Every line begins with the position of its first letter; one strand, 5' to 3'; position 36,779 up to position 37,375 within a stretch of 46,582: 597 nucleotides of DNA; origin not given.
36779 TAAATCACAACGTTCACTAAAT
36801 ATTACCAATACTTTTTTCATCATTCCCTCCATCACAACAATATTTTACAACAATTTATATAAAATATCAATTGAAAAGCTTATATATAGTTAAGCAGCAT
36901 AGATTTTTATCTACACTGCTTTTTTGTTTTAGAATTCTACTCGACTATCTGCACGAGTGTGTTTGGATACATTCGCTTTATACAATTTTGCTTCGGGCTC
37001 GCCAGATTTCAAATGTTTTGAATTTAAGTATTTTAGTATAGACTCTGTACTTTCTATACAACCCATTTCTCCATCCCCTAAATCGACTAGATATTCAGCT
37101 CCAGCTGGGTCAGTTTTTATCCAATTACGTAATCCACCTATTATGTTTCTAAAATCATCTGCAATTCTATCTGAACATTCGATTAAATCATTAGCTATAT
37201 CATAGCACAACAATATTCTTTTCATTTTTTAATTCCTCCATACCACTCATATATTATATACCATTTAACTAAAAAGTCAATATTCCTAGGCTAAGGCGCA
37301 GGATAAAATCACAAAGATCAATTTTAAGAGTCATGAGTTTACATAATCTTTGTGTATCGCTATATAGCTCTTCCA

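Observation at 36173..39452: S8 peptidase, exported lipoprotein and an array of three small cytoplasmic paralogs: candidate effector/processing/immunity-like module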

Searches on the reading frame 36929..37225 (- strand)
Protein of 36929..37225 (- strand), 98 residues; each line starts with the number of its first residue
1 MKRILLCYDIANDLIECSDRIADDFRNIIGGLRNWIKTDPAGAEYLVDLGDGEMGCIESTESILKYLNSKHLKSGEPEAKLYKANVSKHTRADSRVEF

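Call 3: search_protein_families(library=pfam, proteins=[window:36929-37225:-], max_evalue=1)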
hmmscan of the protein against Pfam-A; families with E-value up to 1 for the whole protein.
window:36929-37225:- (98 aa): 0 families

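Call 4: search_protein_families(library=ncbifam, proteins=[window:36929-37225:-], max_evalue=1)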
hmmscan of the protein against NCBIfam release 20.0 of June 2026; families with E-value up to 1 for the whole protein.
window:36929-37225:- (98 aa): 0 families

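Call 6: search_protein_families(library=padloc, proteins=[window:36929-37225:-], max_evalue=1)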
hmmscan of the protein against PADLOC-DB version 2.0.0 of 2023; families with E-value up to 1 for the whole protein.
window:36929-37225:- (98 aa): 0 families

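Call 7: search_protein_families(library=phrogs, proteins=[window:36929-37225:-], max_evalue=1)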
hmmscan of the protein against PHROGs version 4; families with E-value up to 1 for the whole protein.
window:36929-37225:- (98 aa): 1 family
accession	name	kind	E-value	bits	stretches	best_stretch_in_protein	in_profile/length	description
phrog_35513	-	unknown function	0.33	12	1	40-78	51-89/140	-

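Call 10: search_solved_structures(query=window:36929-37225:-, max_evalue=10)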
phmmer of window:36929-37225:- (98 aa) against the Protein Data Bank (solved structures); distinct sequences matched with E-value up to 10: 2.
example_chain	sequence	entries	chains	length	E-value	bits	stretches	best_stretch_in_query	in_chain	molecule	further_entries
6epb_A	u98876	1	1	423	1.4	12.8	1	29-71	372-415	Endochitinase 42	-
6ylj_A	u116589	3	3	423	1.4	12.8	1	29-71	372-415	Endochitinase 42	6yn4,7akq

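Call 19: find_homologous_proteins(query=A3, max_evalue=0.01)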
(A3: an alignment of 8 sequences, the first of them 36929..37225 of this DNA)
Query A3 (8 sequences) (98 aa, profile of the alignment): 42 proteins with E <= 0.01 among 633 candidates.
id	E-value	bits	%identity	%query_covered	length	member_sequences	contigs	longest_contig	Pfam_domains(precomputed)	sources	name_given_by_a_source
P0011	2.0e-46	174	57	100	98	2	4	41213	-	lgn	-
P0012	1.8e-44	168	48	100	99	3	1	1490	-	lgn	-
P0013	2.0e-44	168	56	100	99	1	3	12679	-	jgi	-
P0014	2.2e-44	168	46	100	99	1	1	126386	-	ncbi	-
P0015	2.2e-44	168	54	100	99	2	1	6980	-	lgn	-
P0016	2.6e-44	167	52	100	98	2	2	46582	-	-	-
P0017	3.3e-44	167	53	100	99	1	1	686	-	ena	-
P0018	3.6e-44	167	55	100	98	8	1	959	-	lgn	-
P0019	4.0e-44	167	53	100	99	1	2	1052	-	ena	-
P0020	7.3e-44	166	51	100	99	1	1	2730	-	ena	-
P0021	8.5e-44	166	51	100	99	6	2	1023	-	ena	-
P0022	9.7e-44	166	48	100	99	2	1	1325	-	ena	-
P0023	5.6e-43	163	49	100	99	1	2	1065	-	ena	-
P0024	9.5e-43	162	77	100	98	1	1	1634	-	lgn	-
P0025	2.1e-42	161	48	100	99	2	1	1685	-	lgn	-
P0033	4.5e-40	154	49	100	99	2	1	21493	-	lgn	-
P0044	1.4e-32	130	49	100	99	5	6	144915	-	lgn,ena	-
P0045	1.4e-30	123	52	100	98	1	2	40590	-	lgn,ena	-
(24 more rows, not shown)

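Call 20: find_encoding_contigs(protein=P0044, flank=7000, max_places=3)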
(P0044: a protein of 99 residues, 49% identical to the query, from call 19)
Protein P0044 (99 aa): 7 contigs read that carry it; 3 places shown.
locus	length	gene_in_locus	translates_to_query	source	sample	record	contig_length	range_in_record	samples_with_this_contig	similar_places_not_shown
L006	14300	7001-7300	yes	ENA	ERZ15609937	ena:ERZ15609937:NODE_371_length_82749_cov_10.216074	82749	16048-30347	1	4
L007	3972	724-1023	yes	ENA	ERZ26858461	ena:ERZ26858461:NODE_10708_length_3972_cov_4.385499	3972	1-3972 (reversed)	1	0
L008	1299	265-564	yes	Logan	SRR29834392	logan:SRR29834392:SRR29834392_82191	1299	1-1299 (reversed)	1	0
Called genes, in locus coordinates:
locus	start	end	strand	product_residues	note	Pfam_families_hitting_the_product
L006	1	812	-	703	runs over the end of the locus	PF07581:Glug (faint)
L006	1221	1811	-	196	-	-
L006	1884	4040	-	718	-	PF13567:DUF4131, PF03772:Competence, PF00753:Lactamase_B, PF12706:Lactamase_B_2 (weak)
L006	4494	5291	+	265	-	PF00082:Peptidase_S8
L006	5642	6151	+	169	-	-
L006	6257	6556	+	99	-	-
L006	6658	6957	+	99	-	-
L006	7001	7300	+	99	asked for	-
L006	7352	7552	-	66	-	-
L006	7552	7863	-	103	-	-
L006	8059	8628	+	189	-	PF01558:POR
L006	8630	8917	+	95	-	PF13237:Fer4_10 (weak), PF00037:Fer4 (weak), PF14697:Fer4_21, PF12838:Fer4_7, PF13187:Fer4_9 (weak), PF00037:Fer4, PF12837:Fer4_6 (weak), PF12838:Fer4_7 (weak), +5 more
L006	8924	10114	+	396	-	PF01855:POR_N, PF17147:PFOR_II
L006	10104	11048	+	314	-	PF02775:TPP_enzyme_C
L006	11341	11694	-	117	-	PF03575:Peptidase_S51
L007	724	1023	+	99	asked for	-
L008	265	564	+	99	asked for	-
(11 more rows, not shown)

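Call 21: find_encoding_contigs(protein=P0045, flank=7000, max_places=2)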
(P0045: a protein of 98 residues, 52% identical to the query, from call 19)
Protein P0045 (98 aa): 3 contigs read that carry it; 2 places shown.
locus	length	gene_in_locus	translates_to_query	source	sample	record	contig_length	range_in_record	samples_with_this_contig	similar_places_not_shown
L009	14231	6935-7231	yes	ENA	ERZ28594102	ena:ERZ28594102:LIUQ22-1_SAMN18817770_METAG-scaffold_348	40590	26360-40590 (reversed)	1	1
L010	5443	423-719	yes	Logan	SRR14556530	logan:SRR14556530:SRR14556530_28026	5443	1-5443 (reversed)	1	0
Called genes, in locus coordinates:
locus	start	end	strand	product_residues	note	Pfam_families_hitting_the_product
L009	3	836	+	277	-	?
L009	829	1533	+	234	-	PF00899:ThiF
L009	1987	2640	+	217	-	-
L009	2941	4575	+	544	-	-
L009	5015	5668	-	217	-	-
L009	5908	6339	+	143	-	-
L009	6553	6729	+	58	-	-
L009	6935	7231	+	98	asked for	-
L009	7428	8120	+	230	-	PF04542:Sigma70_r2, PF04545:Sigma70_r4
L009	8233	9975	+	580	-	PF00664:ABC_membrane, PF00005:ABC_tran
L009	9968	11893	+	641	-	PF00664:ABC_membrane, PF02463:SMC_N (weak), PF00005:ABC_tran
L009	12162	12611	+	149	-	-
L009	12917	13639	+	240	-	PF02463:SMC_N (faint), PF13476:AAA_23 (weak), PF00005:ABC_tran, PF13304:AAA_21 (faint)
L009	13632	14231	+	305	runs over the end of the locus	PF01458:SUFBD_core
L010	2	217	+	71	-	?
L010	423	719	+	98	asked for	-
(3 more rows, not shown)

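Call 22: find_encoding_contigs(protein=P0033, flank=7000, max_places=2)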
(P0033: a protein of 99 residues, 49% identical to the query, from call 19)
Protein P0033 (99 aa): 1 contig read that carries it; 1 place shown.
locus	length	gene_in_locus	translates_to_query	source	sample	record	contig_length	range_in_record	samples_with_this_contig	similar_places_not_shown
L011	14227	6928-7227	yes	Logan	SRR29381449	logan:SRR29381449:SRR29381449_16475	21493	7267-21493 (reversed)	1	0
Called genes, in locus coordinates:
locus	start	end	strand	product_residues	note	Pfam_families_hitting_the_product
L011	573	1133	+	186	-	PF00293:NUDIX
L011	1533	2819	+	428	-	PF04055:Radical_SAM, PF13353:Fer4_12, PF13186:SPASM (faint)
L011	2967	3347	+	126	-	PF01880:Desulfoferrodox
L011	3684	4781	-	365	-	PF14286:DHHW (weak)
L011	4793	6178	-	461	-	PF03062:MBOAT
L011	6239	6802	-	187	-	-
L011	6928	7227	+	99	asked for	-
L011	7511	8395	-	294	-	PF00849:PseudoU_synth_2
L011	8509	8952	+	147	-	PF12682:Flavodoxin_4 (weak)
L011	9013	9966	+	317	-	-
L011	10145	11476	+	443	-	PF00501:AMP-binding (weak)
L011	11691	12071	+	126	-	-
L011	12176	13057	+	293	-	PF04015:DUF362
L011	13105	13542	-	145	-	-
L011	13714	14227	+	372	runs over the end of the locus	PF00293:NUDIX, PF14815:NUDIX_4, PF26348:SRA_ScoMcrA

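Call 23: find_encoding_contigs(protein=P0013, flank=7000, max_places=2)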
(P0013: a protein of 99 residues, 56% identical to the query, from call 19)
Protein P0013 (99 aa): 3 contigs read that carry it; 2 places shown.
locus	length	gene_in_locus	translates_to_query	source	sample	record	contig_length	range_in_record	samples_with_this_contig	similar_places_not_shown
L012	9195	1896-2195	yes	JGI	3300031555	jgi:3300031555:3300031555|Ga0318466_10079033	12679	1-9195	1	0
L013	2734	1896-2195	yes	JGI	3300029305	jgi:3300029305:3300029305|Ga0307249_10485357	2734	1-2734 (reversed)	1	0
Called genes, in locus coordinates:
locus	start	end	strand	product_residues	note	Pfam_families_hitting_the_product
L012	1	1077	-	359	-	?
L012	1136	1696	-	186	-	-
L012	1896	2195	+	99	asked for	-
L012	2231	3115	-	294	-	PF00849:PseudoU_synth_2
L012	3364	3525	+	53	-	-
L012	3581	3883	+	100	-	-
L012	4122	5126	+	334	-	PF11907:DUF3427, PF13020:NOV_C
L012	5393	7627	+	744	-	PF02901:PFL-like, PF01228:Gly_radical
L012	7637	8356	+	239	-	PF13353:Fer4_12, PF04055:Radical_SAM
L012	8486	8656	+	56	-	-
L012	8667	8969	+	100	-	PF00581:Rhodanese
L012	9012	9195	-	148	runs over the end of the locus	PF01713:Smr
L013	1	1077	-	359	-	?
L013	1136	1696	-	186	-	-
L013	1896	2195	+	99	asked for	-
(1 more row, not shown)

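Call 45: search_solved_structures(query=A3, max_evalue=10)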
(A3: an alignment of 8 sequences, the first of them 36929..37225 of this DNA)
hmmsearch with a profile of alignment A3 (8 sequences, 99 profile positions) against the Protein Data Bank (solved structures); distinct sequences matched with E-value up to 10: 0.

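Call 99: search_protein_families(library=pfam, alignment_id=A3, max_evalue=5)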
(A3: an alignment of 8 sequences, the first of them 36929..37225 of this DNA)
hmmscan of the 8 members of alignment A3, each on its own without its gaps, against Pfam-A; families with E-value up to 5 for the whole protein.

A. member 1, window:36929-37225:- (98 aa): 0 families

B. families by the number of members that match (of 8 scanned): 2 families
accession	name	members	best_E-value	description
PF19430.4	TBC1D23_C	1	0.12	TBC1 domain family member 23 C-terminal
PF20231.3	DUF6589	1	0.24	Family of unknown function (DUF6589)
